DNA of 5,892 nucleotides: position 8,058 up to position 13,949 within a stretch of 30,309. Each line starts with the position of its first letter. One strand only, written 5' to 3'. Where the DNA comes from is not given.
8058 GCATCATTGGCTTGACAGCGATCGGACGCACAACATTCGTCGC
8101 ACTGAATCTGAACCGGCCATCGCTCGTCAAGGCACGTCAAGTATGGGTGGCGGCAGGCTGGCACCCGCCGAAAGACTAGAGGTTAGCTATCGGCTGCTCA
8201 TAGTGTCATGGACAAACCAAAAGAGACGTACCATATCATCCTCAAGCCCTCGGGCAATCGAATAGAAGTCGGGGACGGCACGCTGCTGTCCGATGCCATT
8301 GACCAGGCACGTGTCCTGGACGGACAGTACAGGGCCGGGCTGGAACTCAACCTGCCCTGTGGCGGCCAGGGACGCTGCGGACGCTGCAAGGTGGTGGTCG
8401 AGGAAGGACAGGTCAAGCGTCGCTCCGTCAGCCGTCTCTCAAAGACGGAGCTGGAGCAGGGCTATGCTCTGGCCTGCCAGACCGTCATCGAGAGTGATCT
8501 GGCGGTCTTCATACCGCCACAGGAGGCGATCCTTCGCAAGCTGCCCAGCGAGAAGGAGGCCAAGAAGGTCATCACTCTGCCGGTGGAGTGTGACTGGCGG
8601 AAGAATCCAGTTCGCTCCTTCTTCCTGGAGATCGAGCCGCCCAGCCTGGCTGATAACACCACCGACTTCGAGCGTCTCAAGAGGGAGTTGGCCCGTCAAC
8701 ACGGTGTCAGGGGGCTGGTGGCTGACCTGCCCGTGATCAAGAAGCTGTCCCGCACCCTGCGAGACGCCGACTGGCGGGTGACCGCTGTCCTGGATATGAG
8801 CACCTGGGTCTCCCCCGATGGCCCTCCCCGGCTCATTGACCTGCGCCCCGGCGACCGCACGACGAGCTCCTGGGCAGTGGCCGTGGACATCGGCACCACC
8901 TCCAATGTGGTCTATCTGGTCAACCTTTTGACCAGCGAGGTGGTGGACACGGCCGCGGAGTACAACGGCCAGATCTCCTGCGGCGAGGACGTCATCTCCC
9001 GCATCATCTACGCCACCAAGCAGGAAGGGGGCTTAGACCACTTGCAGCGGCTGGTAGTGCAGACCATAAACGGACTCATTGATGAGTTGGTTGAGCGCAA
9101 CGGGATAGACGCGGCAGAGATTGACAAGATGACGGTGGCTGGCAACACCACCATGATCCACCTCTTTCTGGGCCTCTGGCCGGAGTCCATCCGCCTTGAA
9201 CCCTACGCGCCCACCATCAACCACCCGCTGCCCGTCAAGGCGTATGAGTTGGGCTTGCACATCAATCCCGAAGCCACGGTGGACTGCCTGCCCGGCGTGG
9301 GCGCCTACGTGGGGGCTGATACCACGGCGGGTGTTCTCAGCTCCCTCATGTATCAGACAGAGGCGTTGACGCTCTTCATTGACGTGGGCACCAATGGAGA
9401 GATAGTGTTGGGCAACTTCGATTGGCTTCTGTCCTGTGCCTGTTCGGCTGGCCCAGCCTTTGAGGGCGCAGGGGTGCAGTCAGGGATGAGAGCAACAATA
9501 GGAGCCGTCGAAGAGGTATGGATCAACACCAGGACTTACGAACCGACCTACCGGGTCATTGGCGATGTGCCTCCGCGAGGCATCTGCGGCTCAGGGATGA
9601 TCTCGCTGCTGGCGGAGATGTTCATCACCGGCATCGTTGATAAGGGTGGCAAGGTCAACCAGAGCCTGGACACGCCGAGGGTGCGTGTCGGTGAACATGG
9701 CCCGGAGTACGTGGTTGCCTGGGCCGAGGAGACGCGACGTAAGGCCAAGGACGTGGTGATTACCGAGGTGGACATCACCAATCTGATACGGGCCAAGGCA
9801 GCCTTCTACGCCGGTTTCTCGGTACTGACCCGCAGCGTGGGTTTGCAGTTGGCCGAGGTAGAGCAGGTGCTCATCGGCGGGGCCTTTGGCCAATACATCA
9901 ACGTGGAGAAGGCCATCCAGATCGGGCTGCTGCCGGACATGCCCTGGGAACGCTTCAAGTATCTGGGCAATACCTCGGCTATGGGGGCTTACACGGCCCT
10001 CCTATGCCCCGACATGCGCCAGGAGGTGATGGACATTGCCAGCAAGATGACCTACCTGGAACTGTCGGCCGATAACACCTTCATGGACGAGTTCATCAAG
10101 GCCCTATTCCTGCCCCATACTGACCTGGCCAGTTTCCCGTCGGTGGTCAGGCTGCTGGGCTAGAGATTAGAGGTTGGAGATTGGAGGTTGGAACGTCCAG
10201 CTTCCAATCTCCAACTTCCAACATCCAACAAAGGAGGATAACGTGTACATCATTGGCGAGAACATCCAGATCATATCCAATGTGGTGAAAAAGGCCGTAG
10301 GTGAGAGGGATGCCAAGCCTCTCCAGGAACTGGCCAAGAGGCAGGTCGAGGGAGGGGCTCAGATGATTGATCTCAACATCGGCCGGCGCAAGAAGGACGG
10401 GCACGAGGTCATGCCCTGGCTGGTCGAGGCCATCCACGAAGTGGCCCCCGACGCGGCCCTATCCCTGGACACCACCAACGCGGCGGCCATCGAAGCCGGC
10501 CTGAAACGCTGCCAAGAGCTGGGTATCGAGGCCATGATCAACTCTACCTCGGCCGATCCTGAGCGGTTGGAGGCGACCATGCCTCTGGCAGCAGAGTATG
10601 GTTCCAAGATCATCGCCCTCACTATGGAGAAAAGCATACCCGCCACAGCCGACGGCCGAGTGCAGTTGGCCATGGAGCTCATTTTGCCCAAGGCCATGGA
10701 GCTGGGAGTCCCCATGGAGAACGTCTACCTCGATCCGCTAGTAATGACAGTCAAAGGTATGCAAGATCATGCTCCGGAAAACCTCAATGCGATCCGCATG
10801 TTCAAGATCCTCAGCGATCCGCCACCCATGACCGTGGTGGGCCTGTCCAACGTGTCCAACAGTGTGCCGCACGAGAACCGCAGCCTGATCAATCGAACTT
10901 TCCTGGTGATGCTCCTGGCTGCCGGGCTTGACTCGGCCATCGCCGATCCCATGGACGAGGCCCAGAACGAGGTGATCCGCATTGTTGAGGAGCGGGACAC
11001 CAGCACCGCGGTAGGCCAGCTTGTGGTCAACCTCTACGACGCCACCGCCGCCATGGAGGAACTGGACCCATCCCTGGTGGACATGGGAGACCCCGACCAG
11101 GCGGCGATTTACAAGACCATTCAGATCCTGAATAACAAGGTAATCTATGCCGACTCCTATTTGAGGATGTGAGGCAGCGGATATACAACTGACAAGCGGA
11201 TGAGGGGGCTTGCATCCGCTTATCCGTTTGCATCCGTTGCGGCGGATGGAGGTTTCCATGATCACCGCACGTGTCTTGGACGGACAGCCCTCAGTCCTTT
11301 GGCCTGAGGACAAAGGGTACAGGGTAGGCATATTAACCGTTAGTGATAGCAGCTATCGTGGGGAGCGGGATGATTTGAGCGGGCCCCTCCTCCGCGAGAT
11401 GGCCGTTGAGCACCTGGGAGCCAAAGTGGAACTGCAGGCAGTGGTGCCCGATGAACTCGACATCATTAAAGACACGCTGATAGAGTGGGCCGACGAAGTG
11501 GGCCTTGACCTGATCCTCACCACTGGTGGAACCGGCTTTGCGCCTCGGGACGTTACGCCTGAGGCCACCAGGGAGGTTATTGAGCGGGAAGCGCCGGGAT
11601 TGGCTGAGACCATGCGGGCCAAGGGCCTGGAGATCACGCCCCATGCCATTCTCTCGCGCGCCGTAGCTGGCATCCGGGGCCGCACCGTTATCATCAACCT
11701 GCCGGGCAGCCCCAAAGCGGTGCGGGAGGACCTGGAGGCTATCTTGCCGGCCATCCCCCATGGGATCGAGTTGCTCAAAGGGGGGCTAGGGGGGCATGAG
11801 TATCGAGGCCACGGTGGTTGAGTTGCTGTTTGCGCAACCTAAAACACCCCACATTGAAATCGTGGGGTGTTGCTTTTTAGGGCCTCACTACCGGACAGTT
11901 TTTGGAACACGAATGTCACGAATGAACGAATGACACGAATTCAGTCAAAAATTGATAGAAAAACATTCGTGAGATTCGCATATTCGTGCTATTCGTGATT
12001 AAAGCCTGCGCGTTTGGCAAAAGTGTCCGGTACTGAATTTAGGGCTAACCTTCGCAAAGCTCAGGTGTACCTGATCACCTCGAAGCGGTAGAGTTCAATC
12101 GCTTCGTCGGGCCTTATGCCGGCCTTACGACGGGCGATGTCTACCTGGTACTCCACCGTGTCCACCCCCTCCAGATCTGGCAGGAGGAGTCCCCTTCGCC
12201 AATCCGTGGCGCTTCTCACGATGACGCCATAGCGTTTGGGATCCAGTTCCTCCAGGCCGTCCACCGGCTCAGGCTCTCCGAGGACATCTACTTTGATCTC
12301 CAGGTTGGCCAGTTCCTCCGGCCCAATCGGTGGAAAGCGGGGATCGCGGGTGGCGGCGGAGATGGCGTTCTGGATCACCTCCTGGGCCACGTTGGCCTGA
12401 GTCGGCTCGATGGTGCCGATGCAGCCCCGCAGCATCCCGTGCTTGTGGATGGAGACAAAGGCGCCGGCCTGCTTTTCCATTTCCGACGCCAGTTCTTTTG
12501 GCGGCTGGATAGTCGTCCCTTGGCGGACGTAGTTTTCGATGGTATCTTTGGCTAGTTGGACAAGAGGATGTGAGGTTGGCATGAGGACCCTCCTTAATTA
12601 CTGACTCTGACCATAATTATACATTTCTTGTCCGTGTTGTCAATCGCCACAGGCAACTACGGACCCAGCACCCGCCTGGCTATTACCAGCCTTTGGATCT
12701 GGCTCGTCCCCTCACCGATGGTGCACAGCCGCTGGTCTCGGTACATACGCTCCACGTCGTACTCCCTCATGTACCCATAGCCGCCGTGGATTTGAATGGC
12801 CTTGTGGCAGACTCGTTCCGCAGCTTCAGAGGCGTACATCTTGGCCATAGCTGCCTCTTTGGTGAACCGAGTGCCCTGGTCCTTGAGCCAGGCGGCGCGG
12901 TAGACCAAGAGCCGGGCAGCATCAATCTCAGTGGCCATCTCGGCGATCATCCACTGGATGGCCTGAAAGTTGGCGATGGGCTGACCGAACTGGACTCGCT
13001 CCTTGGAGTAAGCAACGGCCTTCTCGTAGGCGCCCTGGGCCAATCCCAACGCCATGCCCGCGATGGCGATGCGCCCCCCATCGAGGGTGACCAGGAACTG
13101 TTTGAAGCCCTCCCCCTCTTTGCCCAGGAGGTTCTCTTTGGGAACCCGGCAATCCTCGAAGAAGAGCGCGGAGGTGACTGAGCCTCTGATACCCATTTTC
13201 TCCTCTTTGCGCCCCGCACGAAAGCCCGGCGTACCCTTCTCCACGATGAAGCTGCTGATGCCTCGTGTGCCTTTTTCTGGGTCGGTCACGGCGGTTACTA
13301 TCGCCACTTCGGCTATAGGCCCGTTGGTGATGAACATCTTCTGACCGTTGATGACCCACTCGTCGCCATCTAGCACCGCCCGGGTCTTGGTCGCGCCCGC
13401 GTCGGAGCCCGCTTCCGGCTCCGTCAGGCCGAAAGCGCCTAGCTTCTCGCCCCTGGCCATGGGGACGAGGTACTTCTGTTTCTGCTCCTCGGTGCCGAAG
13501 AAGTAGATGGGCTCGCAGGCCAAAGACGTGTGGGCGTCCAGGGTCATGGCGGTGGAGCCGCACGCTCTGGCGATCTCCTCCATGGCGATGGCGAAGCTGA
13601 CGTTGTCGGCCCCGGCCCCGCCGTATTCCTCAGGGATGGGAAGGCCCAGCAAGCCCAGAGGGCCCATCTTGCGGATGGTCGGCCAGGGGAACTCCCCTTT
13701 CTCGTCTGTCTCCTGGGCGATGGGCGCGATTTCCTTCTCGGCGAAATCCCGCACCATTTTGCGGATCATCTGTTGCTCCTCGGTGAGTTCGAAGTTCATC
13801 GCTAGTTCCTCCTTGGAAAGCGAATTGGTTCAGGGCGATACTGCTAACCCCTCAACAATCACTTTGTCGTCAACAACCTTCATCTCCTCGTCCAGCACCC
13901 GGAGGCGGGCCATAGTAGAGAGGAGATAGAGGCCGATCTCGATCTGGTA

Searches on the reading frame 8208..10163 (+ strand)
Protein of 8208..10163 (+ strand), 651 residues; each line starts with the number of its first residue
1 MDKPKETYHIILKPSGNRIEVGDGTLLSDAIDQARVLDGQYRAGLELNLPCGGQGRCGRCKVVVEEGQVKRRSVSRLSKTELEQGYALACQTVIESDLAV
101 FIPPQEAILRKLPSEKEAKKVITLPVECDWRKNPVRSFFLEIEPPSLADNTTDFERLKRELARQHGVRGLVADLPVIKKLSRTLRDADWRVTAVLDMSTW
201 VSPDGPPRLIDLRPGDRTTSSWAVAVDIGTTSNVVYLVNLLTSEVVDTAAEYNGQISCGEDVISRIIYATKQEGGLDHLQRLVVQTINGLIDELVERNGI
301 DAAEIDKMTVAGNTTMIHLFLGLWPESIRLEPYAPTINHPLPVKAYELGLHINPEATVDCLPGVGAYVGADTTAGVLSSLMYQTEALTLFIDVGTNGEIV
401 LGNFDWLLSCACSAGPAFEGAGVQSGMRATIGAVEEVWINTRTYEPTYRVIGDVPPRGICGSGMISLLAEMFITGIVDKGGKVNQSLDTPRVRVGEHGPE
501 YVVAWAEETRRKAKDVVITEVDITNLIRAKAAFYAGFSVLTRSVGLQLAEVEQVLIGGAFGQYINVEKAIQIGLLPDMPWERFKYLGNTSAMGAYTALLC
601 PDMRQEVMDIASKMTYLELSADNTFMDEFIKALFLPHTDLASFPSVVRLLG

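Call 4: search_protein_families(library=pfam, proteins=[window:8208-10163:+], max_evalue=1)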
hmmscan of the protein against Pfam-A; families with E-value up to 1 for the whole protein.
window:8208-10163:+ (651 aa): 4 families
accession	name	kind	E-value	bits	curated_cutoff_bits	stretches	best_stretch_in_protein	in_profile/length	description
PF14574.11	RACo_C_ter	-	2.4e-105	351.8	27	1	387-646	2-260/261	C-terminal domain of RACo the ASKHA domain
PF17651.6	Raco_middle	-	1.4e-58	197.6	26.8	1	223-383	2-162/163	RACo middle region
PF17650.6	RACo_linker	-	4.6e-21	74.9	26.2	1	132-218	9-85/86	RACo linker region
PF00111.32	Fer2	-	4.6e-11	42.9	21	1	32-94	15-76/77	2Fe-2S iron-sulfur cluster binding domain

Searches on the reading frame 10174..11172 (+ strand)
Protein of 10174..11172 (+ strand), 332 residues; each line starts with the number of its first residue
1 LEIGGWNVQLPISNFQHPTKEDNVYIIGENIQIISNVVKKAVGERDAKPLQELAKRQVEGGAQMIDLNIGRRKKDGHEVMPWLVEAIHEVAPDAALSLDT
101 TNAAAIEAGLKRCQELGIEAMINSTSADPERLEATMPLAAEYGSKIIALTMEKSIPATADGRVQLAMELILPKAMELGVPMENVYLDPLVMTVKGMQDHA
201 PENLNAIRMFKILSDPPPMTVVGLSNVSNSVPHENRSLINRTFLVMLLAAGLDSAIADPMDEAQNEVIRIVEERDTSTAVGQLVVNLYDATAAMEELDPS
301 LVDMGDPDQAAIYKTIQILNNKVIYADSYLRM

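Call 76: search_protein_families(library=pfam, proteins=[window:10174-11172:+], max_evalue=0.00001)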
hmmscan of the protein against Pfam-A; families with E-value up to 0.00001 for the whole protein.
window:10174-11172:+ (332 aa): 1 family
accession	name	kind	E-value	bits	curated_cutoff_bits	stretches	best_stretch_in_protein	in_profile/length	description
PF00809.28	Pterin_bind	-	2.2e-21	77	25.5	1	46-256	19-242/244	Pterin binding enzyme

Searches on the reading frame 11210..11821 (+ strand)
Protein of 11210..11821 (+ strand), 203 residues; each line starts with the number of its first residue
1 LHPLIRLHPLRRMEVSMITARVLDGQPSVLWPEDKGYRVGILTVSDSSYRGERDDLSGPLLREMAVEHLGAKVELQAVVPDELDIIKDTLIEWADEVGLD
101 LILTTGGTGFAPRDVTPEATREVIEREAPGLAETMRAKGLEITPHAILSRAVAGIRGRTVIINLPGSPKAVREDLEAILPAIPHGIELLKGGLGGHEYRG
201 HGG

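Call 76: search_protein_families(library=pfam, proteins=[window:11210-11821:+], max_evalue=0.00001)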
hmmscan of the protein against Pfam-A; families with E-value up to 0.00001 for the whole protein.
window:11210-11821:+ (203 aa): 1 family
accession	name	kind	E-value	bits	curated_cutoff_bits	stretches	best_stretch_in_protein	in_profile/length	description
PF00994.29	MoCF_biosynth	-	1.8e-33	115.7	26.6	1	40-184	1-144/144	Probable molybdopterin binding domain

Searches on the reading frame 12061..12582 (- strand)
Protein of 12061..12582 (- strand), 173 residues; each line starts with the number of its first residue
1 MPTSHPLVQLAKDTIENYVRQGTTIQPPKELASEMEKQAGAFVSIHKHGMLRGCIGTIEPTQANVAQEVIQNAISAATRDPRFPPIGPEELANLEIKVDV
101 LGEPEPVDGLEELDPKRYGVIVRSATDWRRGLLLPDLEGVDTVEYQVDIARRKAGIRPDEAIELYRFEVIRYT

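Call 76: search_protein_families(library=pfam, proteins=[window:12061-12582:-], max_evalue=0.00001)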
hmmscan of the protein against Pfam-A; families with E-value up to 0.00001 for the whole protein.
window:12061-12582:- (173 aa): 1 family
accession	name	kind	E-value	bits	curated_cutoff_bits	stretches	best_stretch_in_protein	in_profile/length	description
PF01871.22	AMMECR1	-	1.4e-49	168.3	25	1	8-170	1-166/168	AMMECR1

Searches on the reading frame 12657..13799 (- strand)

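Call 76: search_protein_families(library=pfam, proteins=[window:12657-13799:-], max_evalue=0.00001)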
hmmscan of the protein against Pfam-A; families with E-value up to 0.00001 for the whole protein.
window:12657-13799:- (380 aa): 4 families
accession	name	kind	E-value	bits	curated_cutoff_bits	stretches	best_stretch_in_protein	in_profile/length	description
PF00441.29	Acyl-CoA_dh_1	-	2.5e-56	190.4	22.4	1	229-378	1-150/150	Acyl-CoA dehydrogenase, C-terminal domain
PF02771.21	Acyl-CoA_dh_N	-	1.5e-46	157.8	22.9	1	6-118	1-113/113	Acyl-CoA dehydrogenase, N-terminal domain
PF02770.24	Acyl-CoA_dh_M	-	1.8e-28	99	33.3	1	122-217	1-97/97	Acyl-CoA dehydrogenase, middle domain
PF08028.16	Acyl-CoA_dh_2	-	2.6e-24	86.4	22.7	1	245-361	2-128/134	Acyl-CoA dehydrogenase, C-terminal domain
